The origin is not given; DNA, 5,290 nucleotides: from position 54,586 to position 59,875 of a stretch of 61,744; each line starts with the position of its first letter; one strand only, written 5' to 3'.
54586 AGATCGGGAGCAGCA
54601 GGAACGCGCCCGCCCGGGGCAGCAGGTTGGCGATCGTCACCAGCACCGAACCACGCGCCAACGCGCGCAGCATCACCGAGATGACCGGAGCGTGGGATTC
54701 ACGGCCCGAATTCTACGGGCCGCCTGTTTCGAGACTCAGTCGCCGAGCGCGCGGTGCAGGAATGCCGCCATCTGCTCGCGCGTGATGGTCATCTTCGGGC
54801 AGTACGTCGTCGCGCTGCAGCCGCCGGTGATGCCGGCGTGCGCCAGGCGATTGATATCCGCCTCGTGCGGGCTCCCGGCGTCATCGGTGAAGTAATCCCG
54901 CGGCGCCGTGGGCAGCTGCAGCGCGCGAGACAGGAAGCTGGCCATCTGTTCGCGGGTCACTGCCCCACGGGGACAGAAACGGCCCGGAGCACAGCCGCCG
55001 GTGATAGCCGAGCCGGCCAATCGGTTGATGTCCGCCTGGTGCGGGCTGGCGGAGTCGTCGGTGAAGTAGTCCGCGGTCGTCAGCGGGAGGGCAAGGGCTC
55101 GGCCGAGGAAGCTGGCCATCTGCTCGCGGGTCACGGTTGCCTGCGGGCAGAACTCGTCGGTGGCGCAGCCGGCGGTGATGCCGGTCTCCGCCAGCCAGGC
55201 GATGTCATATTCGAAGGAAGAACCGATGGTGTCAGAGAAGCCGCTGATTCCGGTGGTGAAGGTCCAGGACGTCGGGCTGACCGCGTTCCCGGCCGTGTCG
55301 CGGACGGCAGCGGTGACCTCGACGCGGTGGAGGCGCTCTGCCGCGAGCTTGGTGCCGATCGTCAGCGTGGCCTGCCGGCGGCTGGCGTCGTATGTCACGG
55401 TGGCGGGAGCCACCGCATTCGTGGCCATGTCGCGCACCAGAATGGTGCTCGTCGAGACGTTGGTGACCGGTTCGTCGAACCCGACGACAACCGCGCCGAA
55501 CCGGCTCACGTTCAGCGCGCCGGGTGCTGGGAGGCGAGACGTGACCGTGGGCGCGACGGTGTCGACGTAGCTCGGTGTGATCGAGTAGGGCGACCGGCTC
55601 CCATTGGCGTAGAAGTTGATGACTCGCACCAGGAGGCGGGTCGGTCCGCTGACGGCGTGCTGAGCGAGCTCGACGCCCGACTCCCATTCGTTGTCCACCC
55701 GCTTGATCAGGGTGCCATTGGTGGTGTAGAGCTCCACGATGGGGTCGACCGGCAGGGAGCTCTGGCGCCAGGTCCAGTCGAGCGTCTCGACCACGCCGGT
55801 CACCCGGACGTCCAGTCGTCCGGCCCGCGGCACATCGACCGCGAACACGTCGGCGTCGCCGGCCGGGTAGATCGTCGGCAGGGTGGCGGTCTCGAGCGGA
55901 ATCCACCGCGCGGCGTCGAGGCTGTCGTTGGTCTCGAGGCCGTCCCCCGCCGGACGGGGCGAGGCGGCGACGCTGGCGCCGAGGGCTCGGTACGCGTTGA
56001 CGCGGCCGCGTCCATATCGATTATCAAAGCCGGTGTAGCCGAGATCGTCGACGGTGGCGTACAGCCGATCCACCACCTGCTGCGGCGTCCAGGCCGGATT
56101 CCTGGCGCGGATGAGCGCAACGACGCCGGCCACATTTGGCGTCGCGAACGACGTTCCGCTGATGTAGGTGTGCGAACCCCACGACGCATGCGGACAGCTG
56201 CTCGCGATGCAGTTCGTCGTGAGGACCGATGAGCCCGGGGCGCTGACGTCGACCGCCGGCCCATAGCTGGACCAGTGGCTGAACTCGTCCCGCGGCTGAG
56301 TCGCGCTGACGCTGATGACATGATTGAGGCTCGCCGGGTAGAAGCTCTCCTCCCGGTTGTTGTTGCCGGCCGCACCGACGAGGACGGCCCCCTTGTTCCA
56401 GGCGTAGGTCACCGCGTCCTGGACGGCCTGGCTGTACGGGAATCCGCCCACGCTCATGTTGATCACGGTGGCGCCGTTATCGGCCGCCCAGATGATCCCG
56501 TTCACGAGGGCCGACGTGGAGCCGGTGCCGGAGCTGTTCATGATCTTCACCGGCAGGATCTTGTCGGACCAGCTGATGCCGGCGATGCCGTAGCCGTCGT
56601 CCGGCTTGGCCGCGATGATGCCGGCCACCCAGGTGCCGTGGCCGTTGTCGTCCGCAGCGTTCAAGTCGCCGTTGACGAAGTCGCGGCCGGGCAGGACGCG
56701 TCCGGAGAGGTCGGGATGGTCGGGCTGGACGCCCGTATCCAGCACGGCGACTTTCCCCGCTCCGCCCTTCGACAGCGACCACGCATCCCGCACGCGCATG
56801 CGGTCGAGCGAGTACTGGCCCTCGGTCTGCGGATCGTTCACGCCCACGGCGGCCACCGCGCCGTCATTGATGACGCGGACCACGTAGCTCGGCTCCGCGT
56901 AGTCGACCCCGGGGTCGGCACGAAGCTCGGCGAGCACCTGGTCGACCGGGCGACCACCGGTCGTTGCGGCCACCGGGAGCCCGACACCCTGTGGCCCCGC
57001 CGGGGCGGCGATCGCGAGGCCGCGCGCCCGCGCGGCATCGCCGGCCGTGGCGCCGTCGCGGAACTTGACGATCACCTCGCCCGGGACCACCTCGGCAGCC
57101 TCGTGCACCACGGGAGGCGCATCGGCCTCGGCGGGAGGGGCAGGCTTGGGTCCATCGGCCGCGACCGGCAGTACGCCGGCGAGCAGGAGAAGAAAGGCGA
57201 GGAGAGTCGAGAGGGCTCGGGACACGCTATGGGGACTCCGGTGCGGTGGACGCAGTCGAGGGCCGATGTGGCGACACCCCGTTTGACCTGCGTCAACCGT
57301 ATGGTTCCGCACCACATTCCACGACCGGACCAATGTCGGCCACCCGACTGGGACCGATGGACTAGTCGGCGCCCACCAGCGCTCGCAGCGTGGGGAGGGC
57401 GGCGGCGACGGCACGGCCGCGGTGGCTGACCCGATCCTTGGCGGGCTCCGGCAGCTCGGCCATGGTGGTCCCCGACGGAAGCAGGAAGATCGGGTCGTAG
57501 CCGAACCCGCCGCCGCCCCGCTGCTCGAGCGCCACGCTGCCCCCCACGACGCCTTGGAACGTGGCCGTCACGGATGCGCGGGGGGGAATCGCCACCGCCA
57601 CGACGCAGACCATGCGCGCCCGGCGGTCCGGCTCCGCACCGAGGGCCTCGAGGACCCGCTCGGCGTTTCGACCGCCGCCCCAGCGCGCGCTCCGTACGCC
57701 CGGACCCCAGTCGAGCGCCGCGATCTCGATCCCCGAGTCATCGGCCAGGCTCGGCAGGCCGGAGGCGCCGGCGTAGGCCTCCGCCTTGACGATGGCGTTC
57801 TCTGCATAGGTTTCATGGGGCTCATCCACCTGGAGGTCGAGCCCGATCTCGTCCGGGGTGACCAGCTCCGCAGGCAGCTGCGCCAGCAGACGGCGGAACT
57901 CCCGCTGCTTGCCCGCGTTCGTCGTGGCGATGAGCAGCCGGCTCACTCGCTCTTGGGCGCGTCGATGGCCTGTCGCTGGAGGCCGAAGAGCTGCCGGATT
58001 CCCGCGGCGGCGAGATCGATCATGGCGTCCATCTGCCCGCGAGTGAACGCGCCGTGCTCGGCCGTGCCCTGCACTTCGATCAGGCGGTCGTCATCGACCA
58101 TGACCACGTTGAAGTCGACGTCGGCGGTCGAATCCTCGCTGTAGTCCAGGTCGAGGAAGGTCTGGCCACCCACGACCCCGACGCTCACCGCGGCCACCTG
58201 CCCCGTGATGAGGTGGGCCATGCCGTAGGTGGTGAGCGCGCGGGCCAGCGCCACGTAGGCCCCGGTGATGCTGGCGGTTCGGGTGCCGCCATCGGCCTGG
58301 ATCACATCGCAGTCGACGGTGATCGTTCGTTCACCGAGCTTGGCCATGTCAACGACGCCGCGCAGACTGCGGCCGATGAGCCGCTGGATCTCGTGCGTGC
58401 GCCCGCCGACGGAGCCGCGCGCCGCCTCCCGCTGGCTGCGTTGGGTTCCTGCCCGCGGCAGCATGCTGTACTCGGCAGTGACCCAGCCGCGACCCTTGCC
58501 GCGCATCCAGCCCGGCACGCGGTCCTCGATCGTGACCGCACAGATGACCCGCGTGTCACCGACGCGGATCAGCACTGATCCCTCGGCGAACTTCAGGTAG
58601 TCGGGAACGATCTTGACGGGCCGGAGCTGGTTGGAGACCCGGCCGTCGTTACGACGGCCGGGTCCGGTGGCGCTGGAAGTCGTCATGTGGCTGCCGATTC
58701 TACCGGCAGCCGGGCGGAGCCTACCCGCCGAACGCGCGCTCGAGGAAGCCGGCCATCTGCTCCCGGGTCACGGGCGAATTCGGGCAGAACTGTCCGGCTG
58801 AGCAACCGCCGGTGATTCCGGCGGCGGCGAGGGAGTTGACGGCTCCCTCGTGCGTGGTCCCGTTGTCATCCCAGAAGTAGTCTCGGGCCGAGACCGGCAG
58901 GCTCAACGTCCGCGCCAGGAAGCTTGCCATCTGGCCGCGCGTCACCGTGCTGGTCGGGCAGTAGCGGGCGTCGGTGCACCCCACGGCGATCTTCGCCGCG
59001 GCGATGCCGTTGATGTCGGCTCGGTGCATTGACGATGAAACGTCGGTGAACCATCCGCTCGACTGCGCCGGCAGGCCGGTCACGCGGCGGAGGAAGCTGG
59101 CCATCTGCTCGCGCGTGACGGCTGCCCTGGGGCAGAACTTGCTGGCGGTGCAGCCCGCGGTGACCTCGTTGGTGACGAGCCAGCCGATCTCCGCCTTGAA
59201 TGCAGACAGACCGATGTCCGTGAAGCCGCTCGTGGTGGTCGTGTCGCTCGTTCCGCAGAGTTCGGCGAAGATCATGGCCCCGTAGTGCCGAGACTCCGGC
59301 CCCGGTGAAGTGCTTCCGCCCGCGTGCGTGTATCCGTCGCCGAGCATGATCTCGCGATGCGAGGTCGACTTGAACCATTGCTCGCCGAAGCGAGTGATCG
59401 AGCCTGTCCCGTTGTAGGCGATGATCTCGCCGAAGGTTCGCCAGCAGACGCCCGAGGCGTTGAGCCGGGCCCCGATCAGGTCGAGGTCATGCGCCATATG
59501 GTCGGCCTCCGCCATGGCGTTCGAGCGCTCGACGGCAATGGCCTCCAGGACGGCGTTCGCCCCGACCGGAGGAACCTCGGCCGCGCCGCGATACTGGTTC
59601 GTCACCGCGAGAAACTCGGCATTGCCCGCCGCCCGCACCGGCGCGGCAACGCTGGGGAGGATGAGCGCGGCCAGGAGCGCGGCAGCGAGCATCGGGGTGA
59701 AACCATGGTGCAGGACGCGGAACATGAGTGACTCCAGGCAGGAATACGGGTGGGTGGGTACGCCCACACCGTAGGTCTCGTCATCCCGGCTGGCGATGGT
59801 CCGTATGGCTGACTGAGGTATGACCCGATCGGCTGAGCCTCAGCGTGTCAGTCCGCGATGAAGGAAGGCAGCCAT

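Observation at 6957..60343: Eighteen copies of a cysteine-pair SLH-like repeat form an invariant C-terminal triple module on six unrelated secreted enzymes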

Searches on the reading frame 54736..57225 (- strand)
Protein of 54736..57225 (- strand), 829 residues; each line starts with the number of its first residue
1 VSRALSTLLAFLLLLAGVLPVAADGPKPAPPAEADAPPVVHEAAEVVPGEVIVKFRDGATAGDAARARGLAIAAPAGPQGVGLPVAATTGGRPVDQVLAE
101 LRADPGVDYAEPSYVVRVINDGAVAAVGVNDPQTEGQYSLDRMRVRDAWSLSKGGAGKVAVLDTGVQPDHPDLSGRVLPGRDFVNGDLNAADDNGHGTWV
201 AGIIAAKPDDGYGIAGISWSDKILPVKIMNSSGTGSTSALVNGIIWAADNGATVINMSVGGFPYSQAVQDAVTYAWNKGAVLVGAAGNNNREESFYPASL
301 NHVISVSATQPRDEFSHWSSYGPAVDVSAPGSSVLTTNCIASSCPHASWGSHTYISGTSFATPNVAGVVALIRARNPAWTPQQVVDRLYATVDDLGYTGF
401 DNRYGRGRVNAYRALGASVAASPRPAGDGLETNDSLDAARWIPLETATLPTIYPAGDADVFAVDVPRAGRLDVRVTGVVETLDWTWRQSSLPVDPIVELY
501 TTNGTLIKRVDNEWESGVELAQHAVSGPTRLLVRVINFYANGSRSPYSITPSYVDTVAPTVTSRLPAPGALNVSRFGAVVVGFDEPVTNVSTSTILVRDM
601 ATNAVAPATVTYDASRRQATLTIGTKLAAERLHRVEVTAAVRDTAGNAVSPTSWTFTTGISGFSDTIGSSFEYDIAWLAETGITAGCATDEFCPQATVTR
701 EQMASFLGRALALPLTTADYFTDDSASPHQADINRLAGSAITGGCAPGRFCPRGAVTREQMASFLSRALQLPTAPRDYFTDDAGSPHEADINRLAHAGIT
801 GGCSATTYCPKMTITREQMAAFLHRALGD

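Call 9: search_protein_families(library=pfam, proteins=[window:54736-57225:-], max_evalue=1)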
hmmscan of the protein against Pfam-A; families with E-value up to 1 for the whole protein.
window:54736-57225:- (829 aa): 6 families
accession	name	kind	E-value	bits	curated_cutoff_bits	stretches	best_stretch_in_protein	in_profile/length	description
PF00082.27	Peptidase_S8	-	5.4e-58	197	21.8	1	158-407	5-288/288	Subtilase family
PF00395.25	SLH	-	3.2e-16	59.5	20.8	3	663-704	2-44/44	S-layer homology domain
PF13205.12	Big_5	-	4.2e-16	60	23.6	1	555-658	1-105/105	Bacterial Ig-like domain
PF22148.1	Fervidolysin_NPro-like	-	9.2e-08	32.8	21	1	41-113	10-81/81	Fervidolysin N-terminal prodomain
PF20608.4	Phage_tube_C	-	0.12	13.2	24.1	1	605-650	6-51/82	Phage tail tube protein C-terminal domain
PF02369.22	Big_1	-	0.15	12.7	34.9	0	591-623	19-51/93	Bacterial Ig-like domain (group 1)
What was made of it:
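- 54736..57225 (-): Subtilase (S8) with prodomain and Big_5 domain, and a C-terminal triple SLH module (54739-55239). Pfam Peptidase_S8 5.4e-58, Big_5 4.2e-16 and SLH 3.2e-16 (call 9).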

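Call 12: search_protein_families(library=ncbifam, proteins=[window:54736-57225:-], max_evalue=0.01)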
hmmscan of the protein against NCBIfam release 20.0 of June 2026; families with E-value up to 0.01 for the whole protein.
window:54736-57225:- (829 aa): 7 families
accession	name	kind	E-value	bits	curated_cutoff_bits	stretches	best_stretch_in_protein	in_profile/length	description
TIGR03921.1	T7SS_mycosin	equivalog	3.8e-74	249.9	278.75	1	144-423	2-293/353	type VII secretion-associated serine protease mycosin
NF033595.1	denti_PrtP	equivalog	8.6e-32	110.5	300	2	255-416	342-503/606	dentilisin complex serine proteinase subunit PrtP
NF049966.1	QH_SP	equivalog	7.6e-22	77.7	165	1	158-391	1-210/219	subtilisin-like serine protease QhpE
NF033190.2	inl_like_NEAT_1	exception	3e-14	52.3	1275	2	663-769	643-752/754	NEAT domain-containing leucine-rich repeat protein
TIGR03895.1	protease_PatA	subfamily_domain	1.7e-13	50.2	421.05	1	196-372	1-176/606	PatA/PatG family cyanobactin maturation protease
NF051851.1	AtpSerPepEprS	equivalog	1.6e-06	26.5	1700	1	137-224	48-145/988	autotransporter serine peptidase EprS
NF042956.1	IteS_antiphage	equivalog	0.0028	16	900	1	151-207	251-304/747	S8 family anti-phage peptidase IteS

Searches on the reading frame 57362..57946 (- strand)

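Call 42: search_protein_families(library=ncbifam, proteins=[window:57362-57946:-], max_evalue=0.00001)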
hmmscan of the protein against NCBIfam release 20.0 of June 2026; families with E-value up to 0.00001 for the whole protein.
window:57362-57946:- (194 aa): 8 families
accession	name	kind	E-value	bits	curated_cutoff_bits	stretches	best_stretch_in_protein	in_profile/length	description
NF011397.0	PRK14822.1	equivalog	4.4e-51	173.1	234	1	1-184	1-190/201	XTP/dITP diphosphatase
NF011399.0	PRK14824.1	subfamily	2.4e-42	144.7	267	1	2-188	3-201/206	putative deoxyribonucleotide triphosphate pyrophosphatase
TIGR00042.1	TIGR00042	equivalog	4.5e-42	143.5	145.35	1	4-181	2-177/184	RdgB/HAM1 family non-canonical purine NTP pyrophosphatase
NF011398.0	PRK14823.1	equivalog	4.2e-33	114.8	272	1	3-183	2-184/191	non-canonical purine NTP diphosphatase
NF011401.0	PRK14826.1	equivalog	8.7e-30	103.8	268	1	4-190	11-219/226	putative deoxyribonucleotide triphosphate pyrophosphatase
NF002698.0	PRK02491.1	equivalog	1.8e-27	96.3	301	1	4-182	130-315/328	nucleoside-triphosphate diphosphatase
NF011396.0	PRK14821.1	equivalog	6e-25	87.8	203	1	3-182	2-175/185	XTP/dITP diphosphatase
NF011400.0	PRK14825.1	equivalog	1.1e-16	61.1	246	1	1-180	1-187/199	putative deoxyribonucleotide triphosphate pyrophosphatase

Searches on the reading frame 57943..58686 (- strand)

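Call 42: search_protein_families(library=ncbifam, proteins=[window:57943-58686:-], max_evalue=0.00001)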
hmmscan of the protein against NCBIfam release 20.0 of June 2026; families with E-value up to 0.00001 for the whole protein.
window:57943-58686:- (247 aa): 5 families
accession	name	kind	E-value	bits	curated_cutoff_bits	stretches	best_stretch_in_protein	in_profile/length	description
TIGR01966.1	RNasePH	equivalog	2.6e-103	344.4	141.5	1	12-241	1-235/236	ribonuclease PH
TIGR02065.1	ECX1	equivalog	4.5e-30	104.7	318.7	1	8-241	5-226/230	exosome complex exonuclease Rrp41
NF003282.1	PRK04282.1-1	equivalog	1.3e-15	57.2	280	1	9-236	19-262/267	exosome complex protein Rrp42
NF008805.1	PRK11824.1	equivalog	1.1e-09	37.2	471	1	10-195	304-487/683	polyribonucleotide nucleotidyltransferase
TIGR03591.1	polynuc_phos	equivalog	4.4e-08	32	525.05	1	10-195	309-493/689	polyribonucleotide nucleotidyltransferase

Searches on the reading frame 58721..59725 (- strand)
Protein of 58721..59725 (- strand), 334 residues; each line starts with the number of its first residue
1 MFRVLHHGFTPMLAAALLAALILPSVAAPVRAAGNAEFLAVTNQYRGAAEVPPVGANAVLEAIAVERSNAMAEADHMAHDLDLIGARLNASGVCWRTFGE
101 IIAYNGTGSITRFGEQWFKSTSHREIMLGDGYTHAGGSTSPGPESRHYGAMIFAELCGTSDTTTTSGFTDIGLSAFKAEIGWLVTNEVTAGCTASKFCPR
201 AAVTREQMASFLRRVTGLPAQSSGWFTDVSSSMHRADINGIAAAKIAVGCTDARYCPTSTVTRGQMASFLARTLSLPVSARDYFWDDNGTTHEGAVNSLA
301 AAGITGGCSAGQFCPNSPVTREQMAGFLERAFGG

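Call 9: search_protein_families(library=pfam, proteins=[window:58721-59725:-], max_evalue=1)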
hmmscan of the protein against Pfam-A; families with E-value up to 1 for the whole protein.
window:58721-59725:- (334 aa): 4 families
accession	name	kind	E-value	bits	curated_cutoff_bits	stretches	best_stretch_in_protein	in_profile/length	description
PF00395.25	SLH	-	1e-15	57.9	20.8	3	293-325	11-44/44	S-layer homology domain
PF00188.32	CAP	-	9.9e-09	36.5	21.1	1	39-147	1-110/117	Cysteine-rich secretory protein family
PF09621.15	LcrR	-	0.15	11.9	21.2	1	203-227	97-121/138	Type III secretion system regulator (LcrR)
PF08953.17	DUF1899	-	0.16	12.3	20.7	0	210-244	6-40/66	Domain of unknown function (DUF1899)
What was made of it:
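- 58721..59725 (-): CAP/SCP-family secreted protein with a C-terminal triple SLH module (58724-59224). Pfam CAP 9.9e-09 and SLH 1e-15 (call 9).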

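Call 12: search_protein_families(library=ncbifam, proteins=[window:58721-59725:-], max_evalue=0.01)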
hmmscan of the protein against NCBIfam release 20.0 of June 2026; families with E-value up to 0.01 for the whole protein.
window:58721-59725:- (334 aa): 2 families
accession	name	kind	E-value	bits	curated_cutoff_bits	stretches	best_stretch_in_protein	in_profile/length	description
NF033190.2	inl_like_NEAT_1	exception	3e-12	45.6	1275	1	179-331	594-751/754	NEAT domain-containing leucine-rich repeat protein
TIGR02909.1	spore_YkwD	subfamily_domain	2.5e-07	30.7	171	1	35-148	5-120/127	uncharacterized protein, YkwD family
